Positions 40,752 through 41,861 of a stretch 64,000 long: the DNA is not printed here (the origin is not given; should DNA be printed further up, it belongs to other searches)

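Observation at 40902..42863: Compact MoeB/ThiF - DsrE - DsrF - DsrH - TusA sulfur-trafficking operon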

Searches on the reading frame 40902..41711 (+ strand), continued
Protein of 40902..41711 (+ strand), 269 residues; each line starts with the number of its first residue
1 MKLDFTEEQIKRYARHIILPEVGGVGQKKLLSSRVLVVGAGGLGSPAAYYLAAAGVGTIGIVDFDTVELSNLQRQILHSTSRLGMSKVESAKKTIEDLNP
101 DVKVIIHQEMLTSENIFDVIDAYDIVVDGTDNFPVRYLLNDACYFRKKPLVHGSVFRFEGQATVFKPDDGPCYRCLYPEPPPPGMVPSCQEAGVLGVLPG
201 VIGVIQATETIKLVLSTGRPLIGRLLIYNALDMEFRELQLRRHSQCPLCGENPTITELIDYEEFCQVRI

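Call 76: search_protein_families(library=ncbifam, proteins=[L002:4174-5418:+, L002:5450-5728:+, L002:5735-5980:+, L002:6835-7773:+, L002:7781-8194:+, L002:8194-8499:+, L002:8510-8851:+, L002:8859-9128:+, L002:9211-9561:+, L002:9576-9923:+], max_evalue=0.001)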
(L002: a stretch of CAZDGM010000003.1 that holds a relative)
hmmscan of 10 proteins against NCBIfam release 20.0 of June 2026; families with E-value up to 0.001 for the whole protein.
L002:4174-5418:+ (415 aa): 41 families (the best 25 are shown)
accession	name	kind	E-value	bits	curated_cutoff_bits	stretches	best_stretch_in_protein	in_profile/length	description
NF006050.0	PRK08197.1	equivalog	3.4e-91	306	303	1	1-386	3-389/406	threonine synthase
TIGR00260.1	thrC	equivalog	1.4e-88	297.3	167.1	1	56-383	1-340/340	threonine synthase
NF004170.0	PRK05638.1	equivalog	5.9e-62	209.7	421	1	7-382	2-359/442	threonine synthase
NF006205.0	PRK08329.1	equivalog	2.2e-43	148.6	358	1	7-381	2-346/347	threonine synthase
NF005035.0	PRK06450.1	equivalog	1.3e-42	145.8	301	1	8-381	5-337/338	threonine synthase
NF004996.0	PRK06381.1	equivalog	3.8e-38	131.3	266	1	77-377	15-317/319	threonine synthase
TIGR01127.1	ilvA_1Cterm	equivalog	1.7e-24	86.6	378.75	1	78-377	1-284/380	threonine ammonia-lyase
NF006390.0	PRK08639.1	equivalog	4.5e-18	65.4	421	1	77-377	25-313/418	threonine ammonia-lyase IlvA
TIGR03844.1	cysteate_syn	equivalog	4.6e-18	65.2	324.9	1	7-382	3-383/398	cysteate synthase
NF005680.0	PRK07476.1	equivalog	1.4e-17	63.7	413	1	75-382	21-314/326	hydroxyectoine utilization dehydratase EutB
NF006389.0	PRK08638.1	equivalog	7.5e-17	61.2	453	1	78-363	28-301/333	bifunctional threonine ammonia-lyase/L-serine ammonia-lyase TdcB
NF006058.0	PRK08206.1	equivalog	1.6e-15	56.6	276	1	122-360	112-356/402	diaminopropionate ammonia-lyase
NF005292.0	PRK06815.1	equivalog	4.9e-15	55.4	371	1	75-373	19-304/320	threonine/serine dehydratase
NF006094.0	PRK08246.1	subfamily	5.4e-15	55.6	331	1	78-352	24-279/310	serine/threonine dehydratase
NF005600.0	PRK07334.1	equivalog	9.5e-15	54.1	496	1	75-353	26-289/408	threonine ammonia-lyase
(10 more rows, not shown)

L002:5450-5728:+ (93 aa): 4 families
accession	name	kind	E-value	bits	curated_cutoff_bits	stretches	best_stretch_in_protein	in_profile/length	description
NF041918.1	SAMP1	equivalog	7.7e-17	61.6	60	1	20-91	19-91/91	ubiquitin-like small modifier protein 1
TIGR01687.1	moaD_arch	subfamily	1.3e-16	60.8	49.5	1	4-91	2-88/88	MoaD family protein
NF053661.1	Urm1_like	equivalog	1.2e-07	31.9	70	1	9-91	6-79/79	Urm1-like protein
TIGR01682.1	moaD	equivalog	5.4e-05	23.9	66.15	1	20-91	21-80/80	molybdopterin converting factor subunit 1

L002:5735-5980:+ (82 aa): 1 family
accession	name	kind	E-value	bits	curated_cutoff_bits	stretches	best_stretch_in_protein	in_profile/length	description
TIGR02314.1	ABC_MetN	equivalog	3.4e-05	23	499.7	1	11-74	271-338/343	methionine ABC transporter ATP-binding protein MetN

L002:6835-7773:+ (313 aa): 43 families (the best 25 are shown)
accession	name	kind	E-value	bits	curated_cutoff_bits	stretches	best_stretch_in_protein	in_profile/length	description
TIGR01138.1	cysM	equivalog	1.3e-121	405.7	394.2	1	18-309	2-289/290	cysteine synthase B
TIGR01136.1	cysKM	subfamily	1e-114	383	344.15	1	19-310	2-299/299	cysteine synthase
NF008735.0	PRK11761.1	equivalog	1.1e-100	336.7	413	1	16-311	4-295/296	cysteine synthase CysM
TIGR01139.1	cysK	equivalog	4.9e-99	331.3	350.95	1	19-310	2-298/298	cysteine synthase A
TIGR01137.1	cysta_beta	equivalog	1.8e-91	307.1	510.25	1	16-307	3-308/457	cystathionine beta-synthase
NF007989.0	PRK10717.1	equivalog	7.2e-79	265.3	387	1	16-308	6-316/334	cysteine synthase A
NF053679.1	CysteaSynCapA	equivalog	3.5e-67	226.5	600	1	15-306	7-316/329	cysteate synthase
TIGR03945.1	PLP_SbnA_fam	equivalog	1.1e-64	218.5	349.95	1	18-306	1-296/304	2,3-diaminopropionate biosynthesis protein SbnA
NF005292.0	PRK06815.1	equivalog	5.1e-21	75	371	1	19-220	16-207/320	threonine/serine dehydratase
NF004996.0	PRK06381.1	equivalog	5.3e-18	65.1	266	1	23-201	14-185/319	threonine synthase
TIGR01127.1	ilvA_1Cterm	equivalog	6e-18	65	378.75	1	25-228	1-194/380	threonine ammonia-lyase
NF052478.1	CystDsulMYC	equivalog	6.3e-18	65.2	600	1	35-306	32-322/354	L-cysteine desulfhydrase Cds1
NF006094.0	PRK08246.1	subfamily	1.4e-17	64.1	331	1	15-220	14-203/310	serine/threonine dehydratase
NF006389.0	PRK08638.1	equivalog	2.9e-17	62.6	453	1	15-267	17-259/333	bifunctional threonine ammonia-lyase/L-serine ammonia-lyase TdcB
NF005454.0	PRK07048.1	equivalog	1e-15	57.7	452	1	15-231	16-222/324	threo-3-hydroxy-L-aspartate ammonia-lyase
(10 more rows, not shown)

L002:7781-8194:+ (138 aa): 1 family
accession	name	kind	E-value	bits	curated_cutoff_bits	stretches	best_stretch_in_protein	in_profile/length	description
NF041370.1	desamp_Halo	equivalog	1.2e-27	96.4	130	1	2-121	2-121/133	desampylase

L002:8194-8499:+ (102 aa): 2 families
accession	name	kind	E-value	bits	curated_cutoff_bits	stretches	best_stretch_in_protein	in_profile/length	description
TIGR03012.1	sulf_tusD_dsrE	equivalog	0.00024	21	89.25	0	7-74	4-86/127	sulfurtransferase complex subunit TusD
TIGR03011.1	sulf_tusB_dsrH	equivalog_domain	0.00036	20.6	49.2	1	8-78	3-71/95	sulfurtransferase complex subunit TusB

L002:8510-8851:+ (114 aa): 2 families
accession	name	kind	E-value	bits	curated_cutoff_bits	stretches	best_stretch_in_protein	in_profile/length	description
TIGR03010.1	sulf_tusC_dsrF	equivalog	1.6e-05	24.8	94.15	1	4-112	2-114/116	sulfurtransferase complex subunit TusC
NF001238.0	PRK00211.1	equivalog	0.00017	21.5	79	1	1-112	1-117/119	sulfurtransferase complex subunit TusC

L002:8859-9128:+ (90 aa): 4 families
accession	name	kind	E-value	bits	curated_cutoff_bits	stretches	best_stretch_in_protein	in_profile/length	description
TIGR03011.1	sulf_tusB_dsrH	equivalog_domain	4.4e-14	52.4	49.2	1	5-90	2-95/95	sulfurtransferase complex subunit TusB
NF010035.0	PRK13510.1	equivalog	1.6e-05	25.1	104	1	4-90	2-95/95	sulfurtransferase complex subunit TusB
TIGR03010.1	sulf_tusC_dsrF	equivalog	2.8e-05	24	94.15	0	25-49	30-54/116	sulfurtransferase complex subunit TusC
NF001238.0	PRK00211.1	equivalog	0.00063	19.6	79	0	25-49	32-56/119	sulfurtransferase complex subunit TusC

L002:9211-9561:+ (117 aa): 2 families
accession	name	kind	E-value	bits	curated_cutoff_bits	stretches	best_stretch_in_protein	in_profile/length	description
TIGR03012.1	sulf_tusD_dsrE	equivalog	2.2e-10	40.4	89.25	1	4-117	2-127/127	sulfurtransferase complex subunit TusD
NF001237.0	PRK00207.1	equivalog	8.1e-08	32.3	92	1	6-86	5-87/128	sulfurtransferase complex subunit TusD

L002:9576-9923:+ (116 aa): 4 families
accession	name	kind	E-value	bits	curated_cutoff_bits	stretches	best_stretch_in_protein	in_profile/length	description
TIGR03010.1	sulf_tusC_dsrF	equivalog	3.5e-12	46.3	94.15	1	5-116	1-116/116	sulfurtransferase complex subunit TusC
NF001238.0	PRK00211.1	equivalog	4.3e-08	33.1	79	1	4-116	2-119/119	sulfurtransferase complex subunit TusC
TIGR03011.1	sulf_tusB_dsrH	equivalog_domain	8.9e-07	29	49.2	1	35-113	25-92/95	sulfurtransferase complex subunit TusB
NF010035.0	PRK13510.1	equivalog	0.00027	21.2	104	1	36-108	22-87/95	sulfurtransferase complex subunit TusB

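Call 77: predict_structure(alignment_id=A4)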
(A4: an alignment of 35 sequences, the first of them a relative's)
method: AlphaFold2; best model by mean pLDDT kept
length: 103 residues; sequences in the alignment: 35
mean_pLDDT: 77.3   pTM: 0.73
mean pLDDT of the five models: 77.3, 75.7, 74.9, 74.2, 70.6
residues with pLDDT >= 90: 23; 70-90: 52; 50-70: 20; < 50: 8
segments of 3 or more residues with pLDDT < 50: 45-48, 52-55
pLDDT, mean of each block of 10 residues (from residue 1): 88 68 80 88 54 56 79 76 87 94 86
secondary structure, 60 per line:
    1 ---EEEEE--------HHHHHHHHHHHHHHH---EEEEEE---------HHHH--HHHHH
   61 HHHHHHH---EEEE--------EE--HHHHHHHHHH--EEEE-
elements in order: E4-8 H17-31 E35-40 H50-53 H56-67 E71-74 H87-96 E99-102

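Call 79: predict_structure(alignment_id=A5)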
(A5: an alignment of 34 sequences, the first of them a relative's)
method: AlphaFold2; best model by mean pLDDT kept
length: 93 residues; sequences in the alignment: 34
mean_pLDDT: 75.5   pTM: 0.65
mean pLDDT of the five models: 75.5, 75.1, 74.2, 73.6, 72.1
residues with pLDDT >= 90: 1; 70-90: 64; 50-70: 23; < 50: 5
segments of 3 or more residues with pLDDT < 50: 1-5
pLDDT, mean of each block of 10 residues (from residue 1): 53 77 70 71 70 84 82 84 87 82
secondary structure, 60 per line:
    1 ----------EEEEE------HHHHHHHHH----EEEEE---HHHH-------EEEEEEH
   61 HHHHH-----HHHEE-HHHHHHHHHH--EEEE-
elements in order: E11-15 H22-30 E35-39 H43-46 E54-59 H60-65 H77-86 E89-92

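Call 81: fold_search(model_id=the predicted structure, library=pdb)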
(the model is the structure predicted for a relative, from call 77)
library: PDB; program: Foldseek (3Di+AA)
matches with E <= 10: 1647; with E <= 0.001: 3
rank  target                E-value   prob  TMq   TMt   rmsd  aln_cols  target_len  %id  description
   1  1jx7_A                9.2e-05  1.00  0.74  0.66   3.8       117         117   18  Crystal structure of ychN protein from E.coli (released 2002-09-07)
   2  2hy5_B                3.0e-04  1.00  0.73  0.59   4.3       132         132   12  Crystal structure of DsrEFH (released 2006-09-19)
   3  3mc3                  3.4e-04  1.00  0.78  0.67   3.4       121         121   12  Crystal structure of DsrE/DsrF-like family protein (NP_342589.1) from SULFOLOBUS SOLFATARICUS at 1.49 A resolution (released 2010-05-19)
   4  3pnx_A                1.3e-03  1.00  0.71  0.48   5.9       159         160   11  Crystal structure of a putative sulfurtransferase dsrE (Swol_2425) from Syntrophomonas wolfei str. Goettingen at 1.92  (released 2010-12-15)
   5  2hy5_A                3.8e-03  1.00  0.64  0.52   5.4       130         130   10  Crystal structure of DsrEFH (released 2006-09-19)
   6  3pnx_B                5.2e-03  1.00  0.64  0.44   7.6       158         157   13  Crystal structure of a putative sulfurtransferase dsrE (Swol_2425) from Syntrophomonas wolfei str. Goettingen at 1.92  (released 2010-12-15)
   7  4eh1_B                1.2e-02  0.85  0.43  0.24   5.8       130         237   13  Crystal Structure of the Flavohem-like-FAD/NAD Binding Domain of Nitric Oxide Dioxygenase from Vibrio cholerae O1 biov (released 2012-04-25)
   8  2d1p_A                1.3e-02  1.00  0.73  0.59   4.5       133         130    8  crystal structure of heterohexameric TusBCD proteins, which are crucial for the tRNA modification (released 2006-02-28)
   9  2qs7_A                1.4e-02  0.98  0.55  0.43   8.2       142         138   13  CRYSTAL STRUCTURE OF a putative oxidoreductase of the DsrE/DsrF-like family (SSO1126) FROM SULFOLOBUS SOLFATARICUS P2  (released 2007-08-21)
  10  4eh1_A                1.8e-02  0.63  0.37  0.22   6.5       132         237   10  Crystal Structure of the Flavohem-like-FAD/NAD Binding Domain of Nitric Oxide Dioxygenase from Vibrio cholerae O1 biov (released 2012-04-25)
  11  7px9_A                4.2e-02  0.84  0.48  0.13   8.9       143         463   13  Substrate-engaged mycobacterial Proteasome-associated ATPase - focused 3D refinement (state A) (released 2022-01-19)
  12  6mat_E                4.2e-02  0.54  0.39  0.10   9.8       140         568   10  Cryo-EM structure of the essential ribosome assembly AAA-ATPase Rix7 (released 2019-02-06)
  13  6hcd_B                4.2e-02  0.38  0.32  0.27  11.7       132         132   11  Structure of universal stress protein from Archaeoglobus fulgidus (released 2018-08-29)
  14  4wny                  4.8e-02  0.54  0.37  0.31   9.2       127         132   13  Crystal structure of a protein from the universal stress protein family from Burkholderia pseudomallei (released 2014-11-05)
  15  7px9_D                4.8e-02  0.44  0.35  0.11   9.6       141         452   13  Substrate-engaged mycobacterial Proteasome-associated ATPase - focused 3D refinement (state A) (released 2022-01-19)
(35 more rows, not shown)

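Call 82: fold_search(model_id=the predicted structure, library=pdb)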
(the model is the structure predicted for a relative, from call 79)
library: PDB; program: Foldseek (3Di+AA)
matches with E <= 10: 939; with E <= 0.001: 0
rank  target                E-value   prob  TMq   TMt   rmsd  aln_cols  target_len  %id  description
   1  2hy5_C                1.1e-02  1.00  0.57  0.53   5.3       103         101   20  Crystal structure of DsrEFH (released 2006-09-19)
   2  1a9x_A                2.3e-01  0.12  0.24  0.04   7.1        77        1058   18  CARBAMOYL PHOSPHATE SYNTHETASE: CAUGHT IN THE ACT OF GLUTAMINE HYDROLYSIS (released 1998-10-21)
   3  7lrn_A                2.5e-01  0.08  0.22  0.13  10.5       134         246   11  Structure of the Siderophore Interacting Protein from Acinetbacter baumannii (released 2021-07-21)
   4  1gpj                  3.5e-01  0.21  0.34  0.11   7.2        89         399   18  Glutamyl-tRNA Reductase from Methanopyrus kandleri (released 2002-01-04)
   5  1id1_B                3.9e-01  0.33  0.40  0.27   6.3        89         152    8  CRYSTAL STRUCTURE OF THE RCK DOMAIN FROM E.COLI POTASSIUM CHANNEL (released 2001-04-11)
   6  9lcq_A                4.2e-01  0.12  0.25  0.04   8.2        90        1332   17  PvdL-E2-C3-A3(R3393A) in complex with MLP (NRPS cross-module) (released 2026-01-07)
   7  5t5q_A                4.2e-01  0.08  0.19  0.10   9.0        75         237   20  Crystal structure of Short-chain dehydrogenase/reductase SDR:Glucose/ribitol dehydrogenase from Brucella melitensis (released 2016-11-09)
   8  3tsa_A                4.5e-01  0.30  0.37  0.11   8.7        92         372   11  Spinosyn Rhamnosyltransferase SpnG (released 2012-02-15)
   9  3e5y_B                4.5e-01  0.11  0.29  0.21  10.1       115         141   13  Crystal structure of TrmH family RNA methyltransferase from Burkholderia pseudomallei (released 2008-08-26)
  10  8x8j_A                4.8e-01  0.30  0.35  0.16   5.7        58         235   12  The structure of AbBioc in complex with inhibitor sinefungin (released 2024-11-13)
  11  7kmf_E                4.8e-01  0.18  0.35  0.13   9.4        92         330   12  Sugar phosphate activation of the stress sensor eIF2B (released 2021-07-14)
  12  8z0x_H                4.8e-01  0.07  0.24  0.10  10.1       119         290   15  Crystal structure of glyoxylate reductase from Acetobacter aceti in the apo form (released 2024-10-23)
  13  7cxs_B                5.1e-01  0.30  0.33  0.12   3.5        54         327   18  Crystal structure of CmnK, a L-Dap formation enzyme in capreomycin biosynthesis (released 2021-07-14)
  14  1bxr_A                5.1e-01  0.13  0.29  0.04   7.5        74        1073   22  STRUCTURE OF CARBAMOYL PHOSPHATE SYNTHETASE COMPLEXED WITH THE ATP ANALOG AMPPNP (released 1999-04-20)
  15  4i5g_A                5.1e-01  0.10  0.25  0.13   7.3        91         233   11  Crystal structure of Ralstonia sp. alcohol dehydrogenase mutant N15G, G37D, R38V, R39S, A86N, S88A (released 2013-06-12)
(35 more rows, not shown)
